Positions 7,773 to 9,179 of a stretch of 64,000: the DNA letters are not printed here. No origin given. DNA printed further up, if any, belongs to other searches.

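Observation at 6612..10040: AT-rich island carrying a compact SPFH-GYF / 4-TM / zinc-ribbon-TM three-gene operon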

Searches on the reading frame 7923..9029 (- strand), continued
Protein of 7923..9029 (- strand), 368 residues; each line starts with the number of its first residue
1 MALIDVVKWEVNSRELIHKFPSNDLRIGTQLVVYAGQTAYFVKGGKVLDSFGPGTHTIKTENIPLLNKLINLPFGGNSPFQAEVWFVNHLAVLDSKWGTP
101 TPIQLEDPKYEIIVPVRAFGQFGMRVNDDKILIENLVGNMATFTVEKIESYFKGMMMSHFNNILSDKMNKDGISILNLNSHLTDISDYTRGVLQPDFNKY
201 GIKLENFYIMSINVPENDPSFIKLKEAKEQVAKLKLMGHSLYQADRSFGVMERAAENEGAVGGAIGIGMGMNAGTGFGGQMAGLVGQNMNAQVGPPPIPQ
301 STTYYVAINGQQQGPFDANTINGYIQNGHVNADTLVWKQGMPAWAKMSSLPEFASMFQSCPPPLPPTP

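Call 39: get_annotated_region(hit=H5, flank=6000)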
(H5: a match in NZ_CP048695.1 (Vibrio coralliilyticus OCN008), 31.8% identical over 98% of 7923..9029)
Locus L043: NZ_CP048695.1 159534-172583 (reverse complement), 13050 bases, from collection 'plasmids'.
description: Vibrio coralliilyticus OCN008 plasmid unnamed1, complete sequence
organism: Vibrio coralliilyticus OCN008 (NCBI taxid 1384040)
taxonomy: Bacteria; Pseudomonadota; Gammaproteobacteria; Vibrionales; Vibrionaceae; Vibrio; Vibrio coralliilyticus; Vibrio coralliilyticus OCN008
host: -; source: coral; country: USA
typing (MOB-suite, as given by PLSDB): non-mobilizable; replicon rep_cluster_564
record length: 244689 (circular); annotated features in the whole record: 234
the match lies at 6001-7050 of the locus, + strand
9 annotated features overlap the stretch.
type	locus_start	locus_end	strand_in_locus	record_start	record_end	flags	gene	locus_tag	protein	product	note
CDS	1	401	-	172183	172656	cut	-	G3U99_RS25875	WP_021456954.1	DUF1203 domain-containing protein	-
CDS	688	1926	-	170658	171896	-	-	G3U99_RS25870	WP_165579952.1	TRAFs-binding domain-containing protein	-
CDS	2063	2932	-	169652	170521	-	-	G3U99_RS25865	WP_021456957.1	toll/interleukin-1 receptor domain-containing protein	GO:0007165 - signal transduction [Evidence IEA]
CDS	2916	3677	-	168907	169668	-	-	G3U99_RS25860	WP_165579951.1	hypothetical protein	-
CDS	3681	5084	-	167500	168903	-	-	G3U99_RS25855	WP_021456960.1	hypothetical protein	-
CDS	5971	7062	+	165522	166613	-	-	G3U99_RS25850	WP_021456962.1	SPFH domain-containing protein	-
CDS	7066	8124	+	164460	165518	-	-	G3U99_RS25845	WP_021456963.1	hypothetical protein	-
CDS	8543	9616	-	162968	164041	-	-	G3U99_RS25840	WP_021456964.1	LacI family DNA-binding transcriptional regulator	-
CDS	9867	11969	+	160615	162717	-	-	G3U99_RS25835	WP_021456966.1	alpha-galactosidase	-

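Call 40: search_protein_families(library=pfam, proteins=[L042:5935-7155:+, L042:7178-7933:+, L042:7968-8546:+, L042:4787-5467:+, L043:7066-8124:+, L037:8472-9443:+], max_evalue=0.1)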
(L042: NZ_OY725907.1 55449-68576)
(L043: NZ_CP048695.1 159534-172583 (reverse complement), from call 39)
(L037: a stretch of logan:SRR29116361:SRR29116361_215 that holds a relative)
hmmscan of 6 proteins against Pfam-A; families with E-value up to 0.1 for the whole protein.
L042:5935-7155:+ (406 aa): 5 families
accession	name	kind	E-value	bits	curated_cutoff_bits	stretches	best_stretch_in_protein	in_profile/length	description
PF13421.11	Band_7_1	-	3.2e-45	154.8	24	1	38-237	1-197/211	SPFH domain-Band 7 family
PF14237.11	GYF_2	-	1.1e-18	67.1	25.8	1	343-392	1-50/50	GYF domain 2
PF01145.31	Band_7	-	1.4e-08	35.5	23.6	1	53-262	2-175/176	SPFH domain / Band 7 family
PF02213.21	GYF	-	0.0071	16.5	25.7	1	349-384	8-43/45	GYF domain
PF17508.7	MccV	-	0.078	14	27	0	281-359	8-82/104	Microcin V bacteriocin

L042:7178-7933:+ (251 aa): 4 families
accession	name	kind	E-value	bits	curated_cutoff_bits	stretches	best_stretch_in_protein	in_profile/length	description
PF09911.14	DUF2140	-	0.012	15.6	34.3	1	106-164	8-69/187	Uncharacterized protein conserved in bacteria (DUF2140)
PF00335.26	Tetraspanin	-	0.013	15.6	32.1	1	37-157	5-114/225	Tetraspanin family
PF01940.21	DUF92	-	0.042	13.6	27.5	0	96-143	27-76/251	Integral membrane protein DUF92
PF09403.15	FadA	-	0.09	13.7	28.5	0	132-158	46-71/99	Adhesion protein FadA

L042:7968-8546:+ (192 aa): 13 families
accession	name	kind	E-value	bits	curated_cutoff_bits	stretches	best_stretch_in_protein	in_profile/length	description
PF13248.11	Zn_ribbon_3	-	2.2e-07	30.5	27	1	7-27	4-24/26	zinc-ribbon domain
PF14559.12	TPR_19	-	1.5e-05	25.6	25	1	52-98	14-60/68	Tetratricopeptide repeat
PF00515.34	TPR_1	-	6.3e-05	23.1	27.8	1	69-90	7-28/34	Tetratricopeptide repeat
PF07719.23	TPR_2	-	0.00034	21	27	1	69-92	7-30/34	Tetratricopeptide repeat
PF13431.12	TPR_17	-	0.00056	20.4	24.4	1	52-82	2-32/34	Tetratricopeptide repeat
PF12773.13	DZR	-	0.00079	20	27.3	1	7-25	26-44/45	Double zinc ribbon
PF13181.12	TPR_8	-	0.0011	19.4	25.7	1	67-91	5-29/34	Tetratricopeptide repeat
PF13414.12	TPR_11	-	0.029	14.5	26.8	0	79-105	10-36/42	TPR repeat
PF18912.6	DZR_2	-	0.048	13.9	27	1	7-29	9-31/56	Double zinc ribbon domain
PF12895.13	ANAPC3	-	0.057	14.1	27.2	0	54-111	14-70/82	Anaphase-promoting complex, cyclosome, subunit 3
PF13240.11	Zn_Ribbon_1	-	0.065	13.5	25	0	8-25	2-19/23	zinc-ribbon domain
PF13424.12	TPR_12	-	0.075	13.7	30.1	0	69-91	51-73/77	Tetratricopeptide repeat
PF08792.16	A2L_zn_ribbon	-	0.09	12.9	22.9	0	20-31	4-15/33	A2L zinc ribbon domain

L042:4787-5467:+ (226 aa): 2 families
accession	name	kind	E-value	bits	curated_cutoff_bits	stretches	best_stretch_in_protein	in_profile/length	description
PF15353.11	HECA_N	-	0.025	15.1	27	1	26-78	9-62/102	Headcase N-terminal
PF25416.1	GRHL1_C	-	0.032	14.5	27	0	177-209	50-82/90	GRHL1-like, C-terminal domain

L043:7066-8124:+ (352 aa): 4 families
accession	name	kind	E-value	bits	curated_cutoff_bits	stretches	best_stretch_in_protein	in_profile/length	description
PF06943.17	zf-LSD1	-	0.0092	16.3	20.2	1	7-30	1-24/25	LSD1 zinc finger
PF18319.7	Zn_ribbon_PriA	-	0.011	16.2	26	1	7-29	1-23/27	PriA DNA helicase Cys-rich region (CRR) domain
PF10080.14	FtrD-like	-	0.028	15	26.3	0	6-35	36-64/101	Membrane iron-sulfur containing protein FtrD-like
PF22191.2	IBR_1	-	0.057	13.7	27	0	6-32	5-31/47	IBR domain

L037:8472-9443:+ (323 aa): 12 families
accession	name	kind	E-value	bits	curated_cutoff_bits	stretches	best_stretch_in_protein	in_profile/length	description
PF12773.13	DZR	-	4.5e-09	36.8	27.3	1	7-71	1-45/45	Double zinc ribbon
PF13240.11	Zn_Ribbon_1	-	2e-08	34.2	25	1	7-28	2-23/23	zinc-ribbon domain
PF13248.11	Zn_ribbon_3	-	1.3e-06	28.1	27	2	5-28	3-26/26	zinc-ribbon domain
PF17032.10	Zn_ribbon_15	-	0.0023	19.1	28.9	0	2-25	50-73/73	zinc-ribbon family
PF07191.17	Zn_ribbon_6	-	0.0025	18.2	25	0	51-77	16-42/67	Double zinc ribbon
PF17488.7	Herpes_glycoH_C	-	0.0032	17.6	25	1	59-115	72-126/141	Herpesvirus glycoprotein H C-terminal domain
PF24463.1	DUF7577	-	0.015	15.3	28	1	6-28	4-26/27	Domain of unknown function (DUF7577)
PF19800.4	DUF6283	-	0.016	15.8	27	1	135-212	29-108/115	Family of unknown function (DUF6283)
PF18912.6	DZR_2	-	0.023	15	27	0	48-70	33-55/56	Double zinc ribbon domain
PF07282.18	Cas12f1-like_TNB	-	0.053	14.1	26.3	0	51-72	28-48/60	Cas12f1-like, TNB domain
PF12172.15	zf-ChsH2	-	0.075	13.3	23.2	0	5-26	12-33/37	ChsH2, rubredoxin-like zinc ribbon domain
PF06677.18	Auto_anti-p27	-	0.091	13.3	24.1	0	6-25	17-40/40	Sjogren's syndrome/scleroderma autoantigen 1 (Autoantigen p27)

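Call 49: search_solved_structures(query=window:7923-9029:-, max_evalue=1, show_alignments=2)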
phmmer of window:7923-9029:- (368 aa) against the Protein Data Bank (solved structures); distinct sequences matched with E-value up to 1: 2.
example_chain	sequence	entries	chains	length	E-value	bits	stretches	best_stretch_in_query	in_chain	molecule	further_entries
7z3c_A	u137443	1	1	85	1.2e-06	31.4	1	303-361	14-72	Adventurous gliding motility protein X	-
7q5q_B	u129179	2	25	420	0.27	13.7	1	59-146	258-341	Dihydrolipoyllysine-residue succinyltransferase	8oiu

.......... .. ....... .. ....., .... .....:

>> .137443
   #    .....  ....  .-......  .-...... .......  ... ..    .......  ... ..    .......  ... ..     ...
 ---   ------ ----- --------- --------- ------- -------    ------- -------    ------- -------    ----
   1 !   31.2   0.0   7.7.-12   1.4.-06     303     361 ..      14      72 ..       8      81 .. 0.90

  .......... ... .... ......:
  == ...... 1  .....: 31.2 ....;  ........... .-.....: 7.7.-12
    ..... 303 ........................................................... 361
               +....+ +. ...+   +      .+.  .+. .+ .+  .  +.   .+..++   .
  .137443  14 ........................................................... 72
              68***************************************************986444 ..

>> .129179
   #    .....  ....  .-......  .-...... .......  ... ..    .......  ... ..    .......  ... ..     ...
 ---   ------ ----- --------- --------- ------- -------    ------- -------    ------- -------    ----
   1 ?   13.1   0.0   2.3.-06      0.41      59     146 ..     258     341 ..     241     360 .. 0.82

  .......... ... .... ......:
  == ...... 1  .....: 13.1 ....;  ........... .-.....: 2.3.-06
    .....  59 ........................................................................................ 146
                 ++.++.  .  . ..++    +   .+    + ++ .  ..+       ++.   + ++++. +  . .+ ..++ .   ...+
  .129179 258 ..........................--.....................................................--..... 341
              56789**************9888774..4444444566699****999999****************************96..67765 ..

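Call 52: search_protein_families(library=phrogs, proteins=[window:7923-9029:-], max_evalue=0.01)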
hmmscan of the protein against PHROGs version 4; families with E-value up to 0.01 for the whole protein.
window:7923-9029:- (368 aa): 0 families

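Call 93: predict_structure(alignment_id=A4)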
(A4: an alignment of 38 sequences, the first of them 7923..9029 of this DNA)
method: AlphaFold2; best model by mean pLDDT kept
length: 368 residues; sequences in the alignment: 38
mean_pLDDT: 75.4   pTM: 0.53
mean pLDDT of the five models: 75.4, 73.9, 72.6, 71.6, 70.6
residues with pLDDT >= 90: 110; 70-90: 151; 50-70: 37; < 50: 70
segments of 3 or more residues with pLDDT < 50: 67-70, 241-243, 245-299, 363-365
pLDDT, mean of each block of 10 residues (from residue 1): 68 81 73 87 78 82 54 53 81 87 92 93 90 83 86 89 94 93 95 93 92 91 90 72 46 42 29 33 37 37 84 88 88 88 89 76 49
secondary structure, 60 per line:
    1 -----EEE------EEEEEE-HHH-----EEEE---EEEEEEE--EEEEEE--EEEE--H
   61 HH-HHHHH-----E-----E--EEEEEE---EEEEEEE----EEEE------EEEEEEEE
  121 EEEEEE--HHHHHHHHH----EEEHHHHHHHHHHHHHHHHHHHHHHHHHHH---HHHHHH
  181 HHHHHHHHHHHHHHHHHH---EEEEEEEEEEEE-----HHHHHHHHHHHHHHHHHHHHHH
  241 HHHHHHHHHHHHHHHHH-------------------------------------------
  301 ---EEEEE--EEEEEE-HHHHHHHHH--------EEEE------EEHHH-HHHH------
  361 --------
elements in order: E6-8 E15-20 E30-33 E37-43 E46-51 E54-57 H64-68 E83-88 E92-98 E103-106 E113-126 H129-137 E142-144 H145-171 H175-198 E202-213 H219-257 E304-308 E311-316 H318-326 E335-338 H351-354

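Call 96: fold_search(model_id=the predicted structure, library=pdb)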
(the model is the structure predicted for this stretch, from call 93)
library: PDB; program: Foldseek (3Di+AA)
matches with E <= 10: 187; with E <= 0.001: 38
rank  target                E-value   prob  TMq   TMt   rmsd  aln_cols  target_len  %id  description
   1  9oh9_A                1.7e-08  1.00  0.34  0.46   8.4       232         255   14  Human Stomatin Complex in Native Membrane Vesicles (released 2025-08-13)
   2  9oh9_B                2.3e-08  1.00  0.34  0.46   8.4       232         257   15  Human Stomatin Complex in Native Membrane Vesicles (released 2025-08-13)
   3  9z7u_B                3.1e-08  1.00  0.33  0.43   8.6       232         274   15  Human Stomatin - C8 Symmetry (released 2026-02-25)
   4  9z7u_C                7.5e-08  1.00  0.33  0.44   8.5       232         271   15  Human Stomatin - C8 Symmetry (released 2026-02-25)
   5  8rrh_A                3.2e-07  1.00  0.32  0.41   8.5       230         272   11  The human prohibitin complex (released 2024-12-18)
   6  9cz2_XA               6.9e-07  1.00  0.31  0.39  10.5       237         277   14  Cryo-EM structure of a nautilus-like HflK/C assembly in complex with FtsH AAA protease (released 2024-11-13)
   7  9zd2_E                7.4e-07  1.00  0.33  0.58   4.0       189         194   15  C1 local refinement of aquaporin 1 bound to endogenous human stomatin (released 2026-02-25)
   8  9o9z_A                7.8e-07  1.00  0.33  0.47   9.6       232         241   12  The human PHB1/2 complex (closed) (released 2025-10-22)
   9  8z5g_A                9.3e-07  1.00  0.34  0.44   7.8       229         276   13  Cryo-EM structure of E.coli SPFH-NfeD family protein complex QmcA-YbbJ (released 2024-08-21)
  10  9o9z_a                1.0e-06  1.00  0.33  0.44   9.4       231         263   13  The human PHB1/2 complex (closed) (released 2025-10-22)
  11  7vhq_G                1.2e-06  1.00  0.34  0.40  13.3       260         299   15  Structural insights into the membrane microdomain organization by SPFH family proteins (released 2022-01-19)
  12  7vhq_E                1.3e-06  1.00  0.33  0.44  10.0       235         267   14  Structural insights into the membrane microdomain organization by SPFH family proteins (released 2022-01-19)
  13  8rrh_B                2.2e-06  1.00  0.34  0.41  26.9       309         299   12  The human prohibitin complex (released 2024-12-18)
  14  9l3g_a                3.8e-06  1.00  0.35  0.32   9.4       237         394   12  Structure of the flotillin complex (released 2025-12-24)
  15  9paw_XB               6.8e-06  1.00  0.33  0.41  13.2       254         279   15  Cryo-EM structure of the engineered HflK/C variant stabilized in the closed conformation via disulfide bond crosslink (released 2026-03-04)
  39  7z3c_MODEL_1_A        1.7e-03  1.00  0.14  0.54   8.0        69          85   33  Solution structure of GltJ GYF domain from Myxococcus xanthus (released 2023-02-22)
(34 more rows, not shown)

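Call 106: list_cluster_members(proteins=[window:7923-9029:-, window:7563-7910:-, window:6689-7549:-, L042:5935-7152:+, L037:7001-8098:+])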
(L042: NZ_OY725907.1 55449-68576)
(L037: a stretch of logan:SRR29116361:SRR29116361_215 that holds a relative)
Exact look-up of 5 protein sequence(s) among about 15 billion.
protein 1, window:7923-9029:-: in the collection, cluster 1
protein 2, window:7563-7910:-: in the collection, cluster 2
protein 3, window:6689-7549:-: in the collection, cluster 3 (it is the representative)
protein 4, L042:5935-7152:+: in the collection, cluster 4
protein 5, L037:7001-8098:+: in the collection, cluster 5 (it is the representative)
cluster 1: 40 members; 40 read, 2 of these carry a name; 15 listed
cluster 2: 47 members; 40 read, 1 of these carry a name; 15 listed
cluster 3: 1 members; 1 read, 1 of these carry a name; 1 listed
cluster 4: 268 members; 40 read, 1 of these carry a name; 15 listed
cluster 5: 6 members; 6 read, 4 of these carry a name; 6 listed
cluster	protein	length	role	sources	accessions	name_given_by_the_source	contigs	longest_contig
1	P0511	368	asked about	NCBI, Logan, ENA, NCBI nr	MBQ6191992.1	MAG: SPFH domain-containing protein [Bacteroidaceae bacterium] | SPFH domain-containing protein [Bacteroidaceae bacterium]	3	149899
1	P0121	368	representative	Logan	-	-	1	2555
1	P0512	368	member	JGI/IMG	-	membrane protease subunit (stomatin/prohibitin family)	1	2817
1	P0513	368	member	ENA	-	-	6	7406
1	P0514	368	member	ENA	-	-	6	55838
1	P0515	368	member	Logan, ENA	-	-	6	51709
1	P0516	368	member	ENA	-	-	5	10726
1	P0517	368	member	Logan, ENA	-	-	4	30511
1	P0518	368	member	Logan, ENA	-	-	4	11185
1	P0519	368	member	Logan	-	-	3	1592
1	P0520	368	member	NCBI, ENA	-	-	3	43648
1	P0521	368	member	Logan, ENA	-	-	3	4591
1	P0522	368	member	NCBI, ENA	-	-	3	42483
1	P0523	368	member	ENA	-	-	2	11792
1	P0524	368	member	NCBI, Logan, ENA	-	-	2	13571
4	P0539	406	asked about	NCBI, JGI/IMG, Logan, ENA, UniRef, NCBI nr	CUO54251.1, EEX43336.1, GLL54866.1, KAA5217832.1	SPFH domain-containing protein [Bacteroides finegoldii] | putative virion core protein | Antifreeze protein type I n=1 Tax=Bacteroides finegoldii TaxID=338188 ...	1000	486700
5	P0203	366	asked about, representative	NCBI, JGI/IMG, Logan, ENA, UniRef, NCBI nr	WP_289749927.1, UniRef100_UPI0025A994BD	SPFH domain-containing protein [Bacteroides acidifaciens] | SPFH domain-containing protein n=1 Tax=Bacteroides acidifaciens TaxID=85831 ...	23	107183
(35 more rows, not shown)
